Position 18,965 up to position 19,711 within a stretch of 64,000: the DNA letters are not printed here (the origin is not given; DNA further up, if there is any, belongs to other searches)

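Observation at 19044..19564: Standalone S24-type peptidase gene wedged between araC and GH43, with its Shine-Dalgarno inside the araC terminator hairpin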

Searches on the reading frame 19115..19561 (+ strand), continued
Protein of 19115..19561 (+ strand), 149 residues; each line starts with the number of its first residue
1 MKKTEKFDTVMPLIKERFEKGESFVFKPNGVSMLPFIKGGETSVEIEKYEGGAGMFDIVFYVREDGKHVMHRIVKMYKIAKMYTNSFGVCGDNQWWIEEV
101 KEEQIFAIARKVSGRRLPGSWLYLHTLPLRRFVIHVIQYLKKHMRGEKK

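Call 25: predict_structure(alignment_id=A1)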
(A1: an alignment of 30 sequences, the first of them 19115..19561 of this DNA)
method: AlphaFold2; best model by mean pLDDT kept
length: 149 residues; sequences in the alignment: 30
mean_pLDDT: 87.0   pTM: 0.78
mean pLDDT of the five models: 87.0, 85.0, 84.2, 83.2, 80.5
residues with pLDDT >= 90: 84; 70-90: 46; 50-70: 18; < 50: 1
segments of 3 or more residues with pLDDT < 50: none
pLDDT, mean of each block of 10 residues (from residue 1): 71 97 93 86 95 93 94 87 80 90 96 78 82 89 74
secondary structure, 60 per line:
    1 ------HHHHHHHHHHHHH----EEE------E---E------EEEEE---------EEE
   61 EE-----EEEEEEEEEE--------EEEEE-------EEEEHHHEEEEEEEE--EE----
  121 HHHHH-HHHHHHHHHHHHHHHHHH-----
elements in order: H7-19 E24-26 E44-48 E58-62 E68-77 E86-90 E98-101 E105-112 H121-125 H127-144

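Call 27: search_protein_representatives(alignment_id=A1)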
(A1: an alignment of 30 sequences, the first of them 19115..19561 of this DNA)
Query: 30 sequences, 149 profile positions. Proteins with E-value up to 0.001 (for the whole library): 14324; up to 1e-10: 4713; up to 1e-30: 291. The best 150 are listed.
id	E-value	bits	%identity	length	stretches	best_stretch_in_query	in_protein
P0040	3.2e-59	215.3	-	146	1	2-146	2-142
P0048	8.8e-49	181.4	-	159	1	3-149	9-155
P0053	4.0e-43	163.1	-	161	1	1-146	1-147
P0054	7.6e-43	162.2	-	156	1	3-145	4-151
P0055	2.4e-42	160.5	-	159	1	2-145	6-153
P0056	2.7e-42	160.4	-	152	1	3-145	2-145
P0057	1.0e-41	158.5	-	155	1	2-142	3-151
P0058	2.6e-41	157.2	-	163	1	3-138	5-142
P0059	3.9e-41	156.6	-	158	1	2-147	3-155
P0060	4.3e-41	156.5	-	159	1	3-139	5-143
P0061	5.0e-41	156.3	-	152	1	1-145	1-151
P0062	1.3e-40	154.9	-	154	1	1-140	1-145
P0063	1.8e-40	154.5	-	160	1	3-146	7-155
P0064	2.3e-40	154.1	-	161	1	4-145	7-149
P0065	3.5e-40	153.5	-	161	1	2-144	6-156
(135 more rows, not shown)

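Call 29: search_solved_structures(query=A1, max_evalue=10, show_alignments=5)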
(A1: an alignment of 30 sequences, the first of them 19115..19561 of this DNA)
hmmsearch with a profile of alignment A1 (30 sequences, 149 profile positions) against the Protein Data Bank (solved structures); distinct sequences matched with E-value up to 10: 7.
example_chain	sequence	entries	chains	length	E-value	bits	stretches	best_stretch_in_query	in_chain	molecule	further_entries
4nv4_A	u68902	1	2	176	0.001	22.1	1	28-95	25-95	Signal peptidase I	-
4wvh_A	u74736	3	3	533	0.002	21.2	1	25-91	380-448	Maltose-binding periplasmic protein,Signal peptidase IB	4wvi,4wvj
4wvg_A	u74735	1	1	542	0.018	18.1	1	25-91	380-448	Maltose-binding periplasmic protein,Signal peptidase IB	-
4me8_A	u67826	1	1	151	0.11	15.6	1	28-93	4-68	Signal peptidase I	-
4fdy_A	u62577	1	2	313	0.33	14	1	25-86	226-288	Similar to lipoprotein, NLP/P60 family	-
1bj7_A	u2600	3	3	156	0.54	13.3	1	51-117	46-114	D 2 | Allergen Bos d 2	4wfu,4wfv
9ubf_A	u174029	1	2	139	1.3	12.1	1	30-86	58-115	Cell wall hydrolase Tn916-like,CTn7-Orf16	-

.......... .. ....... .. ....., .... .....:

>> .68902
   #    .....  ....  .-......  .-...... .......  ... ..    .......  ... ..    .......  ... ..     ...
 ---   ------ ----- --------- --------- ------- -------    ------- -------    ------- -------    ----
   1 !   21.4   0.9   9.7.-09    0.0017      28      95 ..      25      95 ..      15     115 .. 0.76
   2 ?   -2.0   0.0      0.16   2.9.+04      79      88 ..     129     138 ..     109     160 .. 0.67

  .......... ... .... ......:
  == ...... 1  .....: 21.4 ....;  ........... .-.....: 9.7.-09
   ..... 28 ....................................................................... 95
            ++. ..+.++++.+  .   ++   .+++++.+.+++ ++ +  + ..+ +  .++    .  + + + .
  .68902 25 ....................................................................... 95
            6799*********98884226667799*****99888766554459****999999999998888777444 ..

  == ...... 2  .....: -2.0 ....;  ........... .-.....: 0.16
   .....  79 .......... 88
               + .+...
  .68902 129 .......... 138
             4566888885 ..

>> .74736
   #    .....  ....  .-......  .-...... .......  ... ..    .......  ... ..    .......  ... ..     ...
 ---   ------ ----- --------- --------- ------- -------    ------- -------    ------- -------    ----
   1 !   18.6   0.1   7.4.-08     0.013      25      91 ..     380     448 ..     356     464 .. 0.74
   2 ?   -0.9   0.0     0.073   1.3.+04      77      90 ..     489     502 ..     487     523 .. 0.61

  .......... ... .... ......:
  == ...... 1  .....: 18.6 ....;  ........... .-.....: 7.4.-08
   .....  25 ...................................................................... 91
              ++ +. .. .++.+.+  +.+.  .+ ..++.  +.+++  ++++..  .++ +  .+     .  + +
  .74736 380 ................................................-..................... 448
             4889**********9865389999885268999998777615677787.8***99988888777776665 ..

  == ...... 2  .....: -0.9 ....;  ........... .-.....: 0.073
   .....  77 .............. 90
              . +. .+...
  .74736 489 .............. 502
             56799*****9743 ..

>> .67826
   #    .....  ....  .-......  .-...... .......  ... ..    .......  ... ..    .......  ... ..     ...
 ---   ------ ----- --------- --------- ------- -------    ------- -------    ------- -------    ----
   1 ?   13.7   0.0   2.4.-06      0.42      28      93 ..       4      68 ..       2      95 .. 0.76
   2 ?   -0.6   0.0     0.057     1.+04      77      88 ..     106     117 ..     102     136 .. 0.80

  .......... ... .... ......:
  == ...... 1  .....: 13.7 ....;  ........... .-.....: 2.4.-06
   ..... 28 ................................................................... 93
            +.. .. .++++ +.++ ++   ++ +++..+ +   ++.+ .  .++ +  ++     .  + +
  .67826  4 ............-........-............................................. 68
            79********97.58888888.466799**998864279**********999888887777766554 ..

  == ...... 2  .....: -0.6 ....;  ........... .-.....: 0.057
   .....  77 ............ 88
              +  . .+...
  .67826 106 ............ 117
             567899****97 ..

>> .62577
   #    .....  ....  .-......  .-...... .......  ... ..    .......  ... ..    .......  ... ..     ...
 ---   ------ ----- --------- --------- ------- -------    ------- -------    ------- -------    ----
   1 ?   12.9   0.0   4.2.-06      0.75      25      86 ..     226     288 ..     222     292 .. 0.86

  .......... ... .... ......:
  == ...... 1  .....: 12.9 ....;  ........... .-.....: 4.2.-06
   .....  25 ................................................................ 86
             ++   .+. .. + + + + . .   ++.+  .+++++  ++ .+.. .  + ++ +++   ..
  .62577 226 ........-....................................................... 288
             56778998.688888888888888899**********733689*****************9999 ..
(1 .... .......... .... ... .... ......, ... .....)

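Call 36: search_protein_families(library=pfam, proteins=[L040:3663-4805:-, L037:6423-7565:+, L065:5724-5987:+, L030:3515-4987:+, L014:8246-9838:-, L066:4930-5736:+, L047:8706-9881:-, L030:5072-5938:+, L068:1813-2775:-, L026:2866-3309:+], max_evalue=0.001)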
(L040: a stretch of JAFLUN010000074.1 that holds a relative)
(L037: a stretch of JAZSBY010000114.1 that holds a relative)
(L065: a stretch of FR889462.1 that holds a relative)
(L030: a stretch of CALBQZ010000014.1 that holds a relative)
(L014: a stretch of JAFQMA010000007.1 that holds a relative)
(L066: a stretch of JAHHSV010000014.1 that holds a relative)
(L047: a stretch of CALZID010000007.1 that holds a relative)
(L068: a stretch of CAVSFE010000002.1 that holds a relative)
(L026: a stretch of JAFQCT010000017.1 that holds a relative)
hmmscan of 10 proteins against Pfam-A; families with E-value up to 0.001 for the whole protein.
L040:3663-4805:- (381 aa): 6 families
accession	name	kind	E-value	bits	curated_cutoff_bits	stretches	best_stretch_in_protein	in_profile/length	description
PF14667.12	Polysacc_synt_C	-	2.5e-50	169.7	28.7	1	268-377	2-111/111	Polysaccharide biosynthesis C-terminal domain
PF01370.27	Epimerase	-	3.6e-21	76.1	20.9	1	3-196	1-226/240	NAD dependent epimerase/dehydratase family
PF07993.18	NAD_binding_4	-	5.9e-08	32.6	20.1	1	101-186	164-253/258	Male sterility protein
PF02719.21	Polysacc_synt_2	-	1.6e-07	31.3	20.2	1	47-195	65-217/293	Polysaccharide biosynthesis protein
PF16363.11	GDP_Man_Dehyd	-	3e-06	27.3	27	0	111-222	150-261/332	GDP-mannose 4,6 dehydratase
PF04321.23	RmlD_sub_bind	-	7.9e-06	25.6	27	0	1-24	1-23/287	RmlD substrate binding domain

L037:6423-7565:+ (381 aa): 2 families
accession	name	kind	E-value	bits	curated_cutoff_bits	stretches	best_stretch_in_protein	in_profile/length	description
PF14907.12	NTP_transf_5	-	3.7e-40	138.5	31.2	1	30-268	2-248/249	Uncharacterised nucleotidyltransferase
PF18247.6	AvrM_N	-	0.0009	19.6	25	0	98-131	14-47/65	Flax-rust effector AvrM N-terminal domain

L065:5724-5987:+ (88 aa): 1 family
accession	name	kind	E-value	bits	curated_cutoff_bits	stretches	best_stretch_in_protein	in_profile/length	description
PF05402.18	PqqD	-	2.8e-15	56.8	23.4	1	15-86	1-67/67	Coenzyme PQQ synthesis protein D (PqqD)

L030:3515-4987:+ (491 aa): 1 family
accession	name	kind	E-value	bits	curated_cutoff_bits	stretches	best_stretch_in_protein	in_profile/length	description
PF00860.26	Xan_ur_permease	-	1.1e-83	281.6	27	1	45-427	2-384/389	Permease family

L014:8246-9838:- (531 aa): 4 families
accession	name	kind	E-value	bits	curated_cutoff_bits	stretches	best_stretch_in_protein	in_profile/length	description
PF00005.33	ABC_tran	-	3e-32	112.5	25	2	17-184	1-137/137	ABC transporter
PF12848.13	ABC_tran_Xtn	-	8.3e-23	80.7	25.9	1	223-299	1-77/85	ABC transporter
PF13304.12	AAA_21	-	2.2e-09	38.3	27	1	30-102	2-83/304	AAA domain, putative AbiEii toxin, Type IV TA system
PF02463.25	SMC_N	-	2.3e-05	24.4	40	0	150-507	111-211/220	RecF/RecN/SMC N terminal domain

L066:4930-5736:+ (269 aa): 0 families

L047:8706-9881:- (392 aa): 1 family
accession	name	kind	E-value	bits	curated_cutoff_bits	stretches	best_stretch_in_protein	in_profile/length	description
PF02350.25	Epimerase_2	-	6.2e-76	255.9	30.6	1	39-377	6-346/347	UDP-N-acetylglucosamine 2-epimerase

L030:5072-5938:+ (289 aa): 3 families
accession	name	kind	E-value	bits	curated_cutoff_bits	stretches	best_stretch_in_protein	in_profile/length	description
PF00892.27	EamA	-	8.6e-34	117.2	28.2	2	8-139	2-134/135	EamA-like transporter family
PF06800.18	Sugar_transport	-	8e-06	25.9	26.3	1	5-133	143-268/280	Sugar transport protein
PF03151.22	TPT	-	0.00064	19.6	30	0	46-198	43-198/291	Triose-phosphate Transporter family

L068:1813-2775:- (321 aa): 2 families
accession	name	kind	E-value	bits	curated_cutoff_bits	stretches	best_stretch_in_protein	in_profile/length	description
PF02518.31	HATPase_c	-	1.3e-26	93.7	26.4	1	191-318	2-110/111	Histidine kinase-, DNA gyrase B-, and HSP90-like ATPase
PF00512.31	HisKA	-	2.6e-09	37.4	26.9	1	84-146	6-65/66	His Kinase A (phospho-acceptor) domain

L026:2866-3309:+ (148 aa): 1 family
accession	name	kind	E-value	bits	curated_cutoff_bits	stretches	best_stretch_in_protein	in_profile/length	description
PF04463.17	2-thiour_desulf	-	5.9e-44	150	34.7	1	4-138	1-141/141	2-thiouracil desulfurase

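Call 37: search_protein_families(library=pfam, proteins=[L049:4375-5595:-, L061:3189-3857:+, L051:699-1967:+, L052:6459-6785:+, L038:4512-5867:+, L076:1516-2262:+, L027:2981-3652:-, L061:6923-8227:-, L052:8160-8552:-, L055:2608-3267:-], max_evalue=0.001)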
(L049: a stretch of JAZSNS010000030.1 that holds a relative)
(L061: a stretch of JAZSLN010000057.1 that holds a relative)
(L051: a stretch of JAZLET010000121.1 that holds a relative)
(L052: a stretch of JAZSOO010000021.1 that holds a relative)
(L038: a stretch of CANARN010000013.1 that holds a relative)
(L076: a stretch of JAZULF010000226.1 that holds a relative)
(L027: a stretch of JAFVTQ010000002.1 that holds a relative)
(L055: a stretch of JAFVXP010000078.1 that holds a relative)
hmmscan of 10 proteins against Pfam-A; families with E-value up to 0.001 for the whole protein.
L049:4375-5595:- (407 aa): 2 families
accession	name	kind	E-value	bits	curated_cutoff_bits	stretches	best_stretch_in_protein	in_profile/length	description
PF10143.14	PhosphMutase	-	9.5e-51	172.5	21.5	1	40-208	1-170/170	2,3-bisphosphoglycerate-independent phosphoglycerate mutase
PF01676.23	Metalloenzyme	-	1.9e-41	142.7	24.3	1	4-382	1-229/252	Metalloenzyme superfamily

L061:3189-3857:+ (223 aa): 3 families
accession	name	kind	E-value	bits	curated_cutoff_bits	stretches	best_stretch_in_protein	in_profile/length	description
PF12847.13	Methyltransf_18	-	2.4e-38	131.9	27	1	6-153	3-151/151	Methyltransferase domain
PF04816.18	TrmK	-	7.7e-35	120.7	27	1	24-187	1-169/205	tRNA (adenine(22)-N(1))-methyltransferase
PF05175.20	MTS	-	0.00034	20.7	23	1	20-85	31-97/170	Methyltransferase small domain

L051:699-1967:+ (423 aa): 1 family
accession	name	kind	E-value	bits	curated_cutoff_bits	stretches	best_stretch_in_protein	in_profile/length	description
PF01053.26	Cys_Met_Meta_PP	-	4.6e-122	407.7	27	1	7-420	2-380/381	Cys/Met metabolism PLP-dependent enzyme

L052:6459-6785:+ (109 aa): 2 families
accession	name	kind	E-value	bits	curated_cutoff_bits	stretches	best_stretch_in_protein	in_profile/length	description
PF10686.14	YAcAr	-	5.8e-08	32.9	28.2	1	25-60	31-66/66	YspA, cpYpsA-related SLOG family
PF02481.21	DNA_processg_A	-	4.8e-05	23.1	29.6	1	2-47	46-97/212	DNA recombination-mediator protein A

L038:4512-5867:+ (452 aa): 1 family
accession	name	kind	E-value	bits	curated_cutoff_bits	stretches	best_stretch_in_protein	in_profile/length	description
PF00285.26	Citrate_synt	-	3.5e-113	378.7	27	1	45-436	3-357/357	Citrate synthase, C-terminal domain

L076:1516-2262:+ (249 aa): 1 family
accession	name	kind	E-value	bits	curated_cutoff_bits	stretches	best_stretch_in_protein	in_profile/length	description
PF19567.5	CpsB_CapC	-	1.7e-62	211.3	27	1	1-236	1-234/234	Capsular polysaccharide synthesis, CpsB/CapC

L027:2981-3652:- (224 aa): 2 families
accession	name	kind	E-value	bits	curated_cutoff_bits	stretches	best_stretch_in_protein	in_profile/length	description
PF14681.12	UPRTase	-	9.1e-57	192.3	27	1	13-213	3-206/206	Uracil phosphoribosyltransferase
PF00156.33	Pribosyltran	-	4.1e-07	29.9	26.3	1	78-170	33-129/158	Phosphoribosyl transferase domain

L061:6923-8227:- (435 aa): 3 families
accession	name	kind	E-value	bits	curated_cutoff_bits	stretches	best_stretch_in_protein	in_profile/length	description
PF00591.27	Glycos_transf_3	-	6.6e-47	160.7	27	1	78-308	4-253/253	Glycosyl transferase family, a/b domain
PF02885.22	Glycos_trans_3N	-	6.8e-19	67.8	26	1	5-66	2-63/63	Glycosyl transferase family, helical bundle domain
PF07831.19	PYNP_C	-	5.1e-18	64.9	27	1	347-420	2-75/75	Pyrimidine nucleoside phosphorylase C-terminal domain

L052:8160-8552:- (131 aa): 2 families
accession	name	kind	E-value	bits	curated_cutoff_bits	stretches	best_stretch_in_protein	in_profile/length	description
PF00383.29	dCMP_cyt_deam_1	-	2.1e-17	63.3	25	1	3-104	4-97/102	Cytidine and deoxycytidylate deaminase zinc-binding region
PF08211.18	dCMP_cyt_deam_2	-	1.1e-10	42.3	25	1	5-73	43-110/130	Cytidine and deoxycytidylate deaminase zinc-binding region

L055:2608-3267:- (220 aa): 1 family
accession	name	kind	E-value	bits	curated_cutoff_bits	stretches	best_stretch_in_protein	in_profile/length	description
PF01791.15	DeoC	-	7e-20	72.1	23.8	1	9-196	5-204/229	DeoC/LacD family aldolase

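Call 40: find_encoding_contigs(protein=P0041, flank=7000, max_places=2)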
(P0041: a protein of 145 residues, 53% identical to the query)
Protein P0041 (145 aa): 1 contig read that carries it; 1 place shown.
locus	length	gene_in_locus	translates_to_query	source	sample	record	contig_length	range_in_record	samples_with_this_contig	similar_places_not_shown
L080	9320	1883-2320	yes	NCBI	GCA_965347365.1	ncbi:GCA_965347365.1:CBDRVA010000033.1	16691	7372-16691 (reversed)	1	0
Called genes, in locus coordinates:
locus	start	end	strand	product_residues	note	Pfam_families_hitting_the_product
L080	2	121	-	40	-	?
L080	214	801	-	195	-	PF14278:TetR_C_8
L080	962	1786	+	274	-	PF02645:DegV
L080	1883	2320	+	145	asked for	-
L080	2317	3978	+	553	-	PF04616:Glyco_hydro_43, PF05270:AbfB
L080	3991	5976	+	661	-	PF13385:Laminin_G_3, PF20578:aBig_2 (faint), PF13385:Laminin_G_3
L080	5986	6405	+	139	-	-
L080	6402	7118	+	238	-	PF02146:SIR2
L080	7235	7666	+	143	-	PF02082:Rrf2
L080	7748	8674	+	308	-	PF00291:PALP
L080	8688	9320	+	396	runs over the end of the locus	PF00266:Aminotran_5, PF01212:Beta_elim_lyase, PF00155:Aminotran_1_2 (weak), PF01041:DegT_DnrJ_EryC1 (faint)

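Call 41: find_encoding_contigs(protein=P0042, flank=7000, max_places=2)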
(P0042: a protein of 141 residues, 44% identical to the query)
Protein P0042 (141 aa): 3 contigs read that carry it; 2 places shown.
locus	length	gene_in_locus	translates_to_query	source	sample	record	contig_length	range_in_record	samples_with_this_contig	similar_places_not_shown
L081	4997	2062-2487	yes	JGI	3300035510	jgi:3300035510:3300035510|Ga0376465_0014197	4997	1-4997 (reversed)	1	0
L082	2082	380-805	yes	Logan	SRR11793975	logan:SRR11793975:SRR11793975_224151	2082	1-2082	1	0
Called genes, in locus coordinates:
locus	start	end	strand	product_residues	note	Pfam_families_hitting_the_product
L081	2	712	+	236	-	?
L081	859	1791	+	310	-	PF00126:HTH_1, PF03466:LysR_substrate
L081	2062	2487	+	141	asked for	-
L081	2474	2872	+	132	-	-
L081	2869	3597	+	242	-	PF02146:SIR2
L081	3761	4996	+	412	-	?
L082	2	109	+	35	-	?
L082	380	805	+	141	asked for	-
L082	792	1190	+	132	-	-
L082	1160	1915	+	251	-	PF02146:SIR2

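Call 42: find_encoding_contigs(protein=P0037, flank=7000, max_places=2)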
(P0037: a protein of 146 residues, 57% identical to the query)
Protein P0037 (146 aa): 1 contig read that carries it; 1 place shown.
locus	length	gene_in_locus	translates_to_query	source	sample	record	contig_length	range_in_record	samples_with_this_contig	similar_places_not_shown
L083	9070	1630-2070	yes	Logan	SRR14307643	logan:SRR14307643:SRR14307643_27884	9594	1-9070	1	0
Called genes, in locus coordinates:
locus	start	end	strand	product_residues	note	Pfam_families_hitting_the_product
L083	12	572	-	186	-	PF14278:TetR_C_8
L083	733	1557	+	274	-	PF02645:DegV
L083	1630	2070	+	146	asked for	-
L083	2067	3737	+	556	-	PF04616:Glyco_hydro_43, PF05270:AbfB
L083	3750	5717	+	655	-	PF13385:Laminin_G_3, PF20578:aBig_2 (weak), PF13385:Laminin_G_3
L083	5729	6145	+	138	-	-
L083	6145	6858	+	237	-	PF02146:SIR2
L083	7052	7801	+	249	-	PF01636:APH, PF01163:RIO1 (weak), PF19974:TCAD9 (weak)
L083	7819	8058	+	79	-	PF01257:2Fe-2S_thioredx (weak)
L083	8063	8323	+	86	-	PF01257:2Fe-2S_thioredx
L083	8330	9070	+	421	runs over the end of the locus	?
